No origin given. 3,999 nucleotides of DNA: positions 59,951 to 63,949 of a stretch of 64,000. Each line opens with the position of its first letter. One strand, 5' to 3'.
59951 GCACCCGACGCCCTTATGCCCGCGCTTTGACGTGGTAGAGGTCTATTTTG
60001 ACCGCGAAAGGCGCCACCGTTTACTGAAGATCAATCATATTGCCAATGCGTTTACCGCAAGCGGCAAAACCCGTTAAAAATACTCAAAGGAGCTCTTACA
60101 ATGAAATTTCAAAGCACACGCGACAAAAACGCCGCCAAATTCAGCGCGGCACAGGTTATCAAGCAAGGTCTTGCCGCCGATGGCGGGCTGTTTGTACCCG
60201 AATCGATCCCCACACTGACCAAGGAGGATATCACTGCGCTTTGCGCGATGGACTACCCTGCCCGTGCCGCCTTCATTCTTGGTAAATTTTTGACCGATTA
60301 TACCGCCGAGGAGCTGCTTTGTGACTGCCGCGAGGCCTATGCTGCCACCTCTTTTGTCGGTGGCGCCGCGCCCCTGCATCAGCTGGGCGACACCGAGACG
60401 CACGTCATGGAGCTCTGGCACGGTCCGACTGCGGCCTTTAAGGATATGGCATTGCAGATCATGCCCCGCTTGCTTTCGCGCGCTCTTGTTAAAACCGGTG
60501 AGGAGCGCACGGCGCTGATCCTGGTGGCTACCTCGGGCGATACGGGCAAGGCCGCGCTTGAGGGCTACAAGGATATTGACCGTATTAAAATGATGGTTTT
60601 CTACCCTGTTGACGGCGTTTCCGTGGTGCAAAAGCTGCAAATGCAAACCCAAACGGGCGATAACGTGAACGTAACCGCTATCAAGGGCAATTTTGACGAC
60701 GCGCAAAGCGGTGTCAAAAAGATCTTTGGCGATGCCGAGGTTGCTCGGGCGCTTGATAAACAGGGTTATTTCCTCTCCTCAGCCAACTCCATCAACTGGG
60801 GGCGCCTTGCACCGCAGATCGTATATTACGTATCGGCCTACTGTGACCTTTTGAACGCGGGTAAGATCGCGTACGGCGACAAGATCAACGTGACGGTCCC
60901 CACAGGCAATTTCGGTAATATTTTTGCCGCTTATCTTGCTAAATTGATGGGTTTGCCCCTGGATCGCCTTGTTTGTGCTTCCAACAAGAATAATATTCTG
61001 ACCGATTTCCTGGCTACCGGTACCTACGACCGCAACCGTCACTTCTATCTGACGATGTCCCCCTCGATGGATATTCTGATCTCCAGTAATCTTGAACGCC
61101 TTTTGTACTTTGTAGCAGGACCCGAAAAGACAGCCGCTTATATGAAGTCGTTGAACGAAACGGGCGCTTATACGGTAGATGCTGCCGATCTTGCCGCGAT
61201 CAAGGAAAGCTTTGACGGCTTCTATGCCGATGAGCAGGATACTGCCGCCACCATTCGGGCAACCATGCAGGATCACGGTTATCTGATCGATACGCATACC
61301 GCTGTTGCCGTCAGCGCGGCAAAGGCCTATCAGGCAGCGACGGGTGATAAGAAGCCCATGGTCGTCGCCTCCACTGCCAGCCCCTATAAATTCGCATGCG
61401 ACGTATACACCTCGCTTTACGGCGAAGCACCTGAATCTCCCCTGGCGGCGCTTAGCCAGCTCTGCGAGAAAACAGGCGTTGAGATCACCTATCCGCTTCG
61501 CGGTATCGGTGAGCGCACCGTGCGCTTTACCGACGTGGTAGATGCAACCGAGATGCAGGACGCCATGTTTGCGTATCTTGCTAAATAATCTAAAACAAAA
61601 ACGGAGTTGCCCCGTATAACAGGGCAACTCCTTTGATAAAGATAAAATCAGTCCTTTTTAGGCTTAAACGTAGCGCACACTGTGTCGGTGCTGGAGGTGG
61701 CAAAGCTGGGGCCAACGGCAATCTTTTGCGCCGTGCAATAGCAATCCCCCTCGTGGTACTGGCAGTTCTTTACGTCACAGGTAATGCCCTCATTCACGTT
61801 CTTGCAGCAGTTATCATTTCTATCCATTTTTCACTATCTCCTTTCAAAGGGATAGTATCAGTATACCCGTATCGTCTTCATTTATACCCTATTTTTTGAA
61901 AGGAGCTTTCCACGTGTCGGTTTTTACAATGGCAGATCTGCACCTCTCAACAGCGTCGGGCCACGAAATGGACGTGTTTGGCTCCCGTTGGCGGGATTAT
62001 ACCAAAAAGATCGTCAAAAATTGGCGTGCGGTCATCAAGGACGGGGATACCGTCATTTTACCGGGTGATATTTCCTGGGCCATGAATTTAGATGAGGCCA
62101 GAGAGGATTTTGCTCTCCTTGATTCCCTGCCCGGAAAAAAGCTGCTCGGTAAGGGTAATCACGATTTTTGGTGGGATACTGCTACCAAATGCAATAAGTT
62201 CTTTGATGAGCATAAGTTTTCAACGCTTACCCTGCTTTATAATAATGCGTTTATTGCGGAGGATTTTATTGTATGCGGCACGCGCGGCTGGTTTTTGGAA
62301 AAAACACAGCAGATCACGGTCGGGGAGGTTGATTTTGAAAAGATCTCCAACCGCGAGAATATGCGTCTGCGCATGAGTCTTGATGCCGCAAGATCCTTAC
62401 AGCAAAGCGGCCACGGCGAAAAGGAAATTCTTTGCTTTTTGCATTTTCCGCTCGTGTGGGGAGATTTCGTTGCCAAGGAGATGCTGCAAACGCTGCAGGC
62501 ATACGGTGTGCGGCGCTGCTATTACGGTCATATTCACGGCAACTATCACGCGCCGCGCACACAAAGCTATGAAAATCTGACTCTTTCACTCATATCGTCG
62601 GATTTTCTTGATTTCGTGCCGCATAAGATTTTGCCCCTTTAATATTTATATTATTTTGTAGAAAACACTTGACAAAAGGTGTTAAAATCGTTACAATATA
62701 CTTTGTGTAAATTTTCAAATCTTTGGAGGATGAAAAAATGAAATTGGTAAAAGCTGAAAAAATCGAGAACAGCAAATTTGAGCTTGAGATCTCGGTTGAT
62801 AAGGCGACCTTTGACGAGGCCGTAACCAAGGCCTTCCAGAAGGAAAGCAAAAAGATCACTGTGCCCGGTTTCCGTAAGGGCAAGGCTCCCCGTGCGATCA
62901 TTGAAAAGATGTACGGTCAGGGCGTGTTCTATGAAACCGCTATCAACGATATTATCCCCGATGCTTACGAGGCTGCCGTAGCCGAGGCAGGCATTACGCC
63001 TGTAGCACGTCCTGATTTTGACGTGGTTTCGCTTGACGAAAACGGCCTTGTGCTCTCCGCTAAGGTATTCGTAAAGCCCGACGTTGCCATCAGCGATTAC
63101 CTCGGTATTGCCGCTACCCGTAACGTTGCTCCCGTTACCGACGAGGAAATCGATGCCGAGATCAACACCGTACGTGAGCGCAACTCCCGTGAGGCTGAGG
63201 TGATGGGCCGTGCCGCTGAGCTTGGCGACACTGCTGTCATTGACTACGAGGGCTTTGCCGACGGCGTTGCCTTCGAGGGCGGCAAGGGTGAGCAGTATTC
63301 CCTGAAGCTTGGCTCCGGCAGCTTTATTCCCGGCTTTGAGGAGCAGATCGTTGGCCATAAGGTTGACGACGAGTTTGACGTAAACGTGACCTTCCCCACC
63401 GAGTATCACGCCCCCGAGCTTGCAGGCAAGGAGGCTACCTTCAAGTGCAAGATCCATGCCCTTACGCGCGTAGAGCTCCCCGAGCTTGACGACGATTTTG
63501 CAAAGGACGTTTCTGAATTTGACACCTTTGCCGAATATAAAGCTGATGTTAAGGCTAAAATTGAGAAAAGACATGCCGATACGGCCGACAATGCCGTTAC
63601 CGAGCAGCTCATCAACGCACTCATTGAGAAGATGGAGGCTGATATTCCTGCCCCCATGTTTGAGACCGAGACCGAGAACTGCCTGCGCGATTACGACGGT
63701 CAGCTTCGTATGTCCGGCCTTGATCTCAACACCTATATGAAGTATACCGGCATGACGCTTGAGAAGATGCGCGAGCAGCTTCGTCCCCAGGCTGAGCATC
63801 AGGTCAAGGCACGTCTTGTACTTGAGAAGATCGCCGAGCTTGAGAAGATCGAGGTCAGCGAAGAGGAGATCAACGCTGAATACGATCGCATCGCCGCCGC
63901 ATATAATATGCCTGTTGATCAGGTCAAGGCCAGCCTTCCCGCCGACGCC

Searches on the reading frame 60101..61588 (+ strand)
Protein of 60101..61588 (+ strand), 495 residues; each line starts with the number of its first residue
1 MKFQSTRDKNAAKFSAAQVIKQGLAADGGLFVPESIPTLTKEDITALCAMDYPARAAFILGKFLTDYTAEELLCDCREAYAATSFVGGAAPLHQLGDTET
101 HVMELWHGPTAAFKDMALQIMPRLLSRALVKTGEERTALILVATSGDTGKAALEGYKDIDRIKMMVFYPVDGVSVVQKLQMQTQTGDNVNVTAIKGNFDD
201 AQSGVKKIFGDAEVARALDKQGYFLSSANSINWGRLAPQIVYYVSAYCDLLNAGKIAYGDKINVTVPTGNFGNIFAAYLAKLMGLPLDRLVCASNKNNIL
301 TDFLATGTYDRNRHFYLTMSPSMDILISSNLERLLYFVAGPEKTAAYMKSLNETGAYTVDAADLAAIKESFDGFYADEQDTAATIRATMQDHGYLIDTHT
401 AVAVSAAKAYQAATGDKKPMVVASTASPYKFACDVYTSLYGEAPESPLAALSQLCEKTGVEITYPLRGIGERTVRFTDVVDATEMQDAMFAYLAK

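Call 57: find_encoding_contigs(protein=window:60101-61588:+, flank=10000, max_places=2)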
Protein window:60101-61588:+ (495 aa): 6 contigs read that carry it; 2 places shown.
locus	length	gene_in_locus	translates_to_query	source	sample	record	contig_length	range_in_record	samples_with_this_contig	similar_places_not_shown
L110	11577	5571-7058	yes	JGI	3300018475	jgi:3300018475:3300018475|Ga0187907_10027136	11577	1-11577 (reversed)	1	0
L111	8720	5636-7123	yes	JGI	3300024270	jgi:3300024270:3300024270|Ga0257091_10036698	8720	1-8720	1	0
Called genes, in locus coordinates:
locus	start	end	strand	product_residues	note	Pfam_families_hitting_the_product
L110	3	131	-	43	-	?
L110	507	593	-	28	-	-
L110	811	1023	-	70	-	-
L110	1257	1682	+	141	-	-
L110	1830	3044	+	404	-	PF01676:Metalloenzyme, PF10143:PhosphMutase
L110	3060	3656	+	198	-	PF10502:Peptidase_S26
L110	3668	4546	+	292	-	PF01926:MMR_HSR1, PF02421:FeoB_N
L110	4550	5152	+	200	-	PF01351:RNase_HII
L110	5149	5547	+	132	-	PF08378:NERD (weak), PF02021:UPF0102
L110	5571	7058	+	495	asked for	PF14821:Thr_synth_N, PF00291:PALP, PF24857:THR4_C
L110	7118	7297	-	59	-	PF07561:DUF1540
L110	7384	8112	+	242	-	PF00149:Metallophos (weak)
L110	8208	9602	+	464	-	PF05697:Trigger_N, PF00254:FKBP_C, PF05698:Trigger_C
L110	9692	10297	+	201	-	PF00574:CLP_protease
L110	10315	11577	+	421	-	?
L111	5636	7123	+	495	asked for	PF14821:Thr_synth_N, PF00291:PALP, PF24857:THR4_C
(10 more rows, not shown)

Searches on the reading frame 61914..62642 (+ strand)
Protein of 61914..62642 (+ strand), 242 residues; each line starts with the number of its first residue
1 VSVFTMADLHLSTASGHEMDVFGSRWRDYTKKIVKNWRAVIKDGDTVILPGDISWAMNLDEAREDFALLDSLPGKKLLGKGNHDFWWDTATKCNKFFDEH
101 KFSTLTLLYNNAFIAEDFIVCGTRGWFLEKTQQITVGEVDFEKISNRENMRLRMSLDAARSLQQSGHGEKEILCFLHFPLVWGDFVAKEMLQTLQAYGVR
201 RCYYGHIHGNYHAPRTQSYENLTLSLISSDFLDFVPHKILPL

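Call 56: find_encoding_contigs(protein=window:61914-62642:+, flank=10000, max_places=2)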
Protein window:61914-62642:+ (242 aa): 5 contigs read that carry it; 2 places shown.
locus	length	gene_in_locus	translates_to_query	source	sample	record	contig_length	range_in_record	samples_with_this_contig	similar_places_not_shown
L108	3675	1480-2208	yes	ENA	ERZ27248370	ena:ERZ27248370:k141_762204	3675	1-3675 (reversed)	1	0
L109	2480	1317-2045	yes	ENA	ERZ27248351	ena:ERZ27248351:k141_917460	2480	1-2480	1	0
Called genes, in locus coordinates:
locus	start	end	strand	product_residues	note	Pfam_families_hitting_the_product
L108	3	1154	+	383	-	?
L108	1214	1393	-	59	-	PF07561:DUF1540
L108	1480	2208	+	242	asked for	PF00149:Metallophos (weak)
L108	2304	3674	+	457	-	?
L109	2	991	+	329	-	?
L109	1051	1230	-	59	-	PF07561:DUF1540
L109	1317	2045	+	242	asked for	PF00149:Metallophos (weak)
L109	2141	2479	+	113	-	?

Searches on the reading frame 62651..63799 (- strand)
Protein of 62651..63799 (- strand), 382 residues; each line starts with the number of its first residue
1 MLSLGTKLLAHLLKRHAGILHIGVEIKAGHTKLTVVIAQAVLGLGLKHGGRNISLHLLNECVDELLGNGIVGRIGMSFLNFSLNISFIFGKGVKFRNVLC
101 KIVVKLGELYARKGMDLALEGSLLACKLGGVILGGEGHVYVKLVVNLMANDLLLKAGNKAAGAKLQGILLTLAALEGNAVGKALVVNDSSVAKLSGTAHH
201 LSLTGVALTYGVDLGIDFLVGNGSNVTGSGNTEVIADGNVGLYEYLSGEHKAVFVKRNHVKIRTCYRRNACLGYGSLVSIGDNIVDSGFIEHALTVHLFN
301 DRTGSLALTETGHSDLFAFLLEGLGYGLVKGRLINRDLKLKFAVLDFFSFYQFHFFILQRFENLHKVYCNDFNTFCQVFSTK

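Call 54: find_encoding_contigs(protein=window:62651-63799:-, flank=10000, max_places=3)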
Protein window:62651-63799:- (382 aa): no gene with exactly this product is on record in the collection.
